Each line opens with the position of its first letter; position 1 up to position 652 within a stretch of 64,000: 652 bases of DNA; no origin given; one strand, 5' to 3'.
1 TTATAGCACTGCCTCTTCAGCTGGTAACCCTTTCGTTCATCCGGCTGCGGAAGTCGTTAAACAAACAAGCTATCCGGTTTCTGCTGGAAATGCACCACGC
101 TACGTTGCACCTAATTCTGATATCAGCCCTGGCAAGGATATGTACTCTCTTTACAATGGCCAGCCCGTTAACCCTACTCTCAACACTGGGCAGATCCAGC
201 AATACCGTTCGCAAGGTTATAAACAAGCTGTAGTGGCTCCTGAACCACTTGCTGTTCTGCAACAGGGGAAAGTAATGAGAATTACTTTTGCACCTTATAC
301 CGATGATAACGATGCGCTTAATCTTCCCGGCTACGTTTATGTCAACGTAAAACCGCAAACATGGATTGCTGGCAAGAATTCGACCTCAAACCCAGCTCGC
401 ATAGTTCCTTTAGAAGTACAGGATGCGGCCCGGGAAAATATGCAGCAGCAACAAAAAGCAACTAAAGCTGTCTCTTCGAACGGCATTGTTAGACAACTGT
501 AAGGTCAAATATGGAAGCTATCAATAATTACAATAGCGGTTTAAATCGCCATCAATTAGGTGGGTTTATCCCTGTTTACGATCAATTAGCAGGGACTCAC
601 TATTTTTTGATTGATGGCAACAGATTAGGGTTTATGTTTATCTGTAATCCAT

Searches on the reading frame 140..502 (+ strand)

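Call 8: search_protein_families(library=pfam, proteins=[window:140-502:+])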
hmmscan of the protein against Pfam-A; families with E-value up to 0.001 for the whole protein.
window:140-502:+ (120 aa): 1 family
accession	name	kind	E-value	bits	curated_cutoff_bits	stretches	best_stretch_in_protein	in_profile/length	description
PF09676.15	TraV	-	6.1e-11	43.9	21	1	17-75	67-128/128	Type IV conjugative transfer system lipoprotein (TraV)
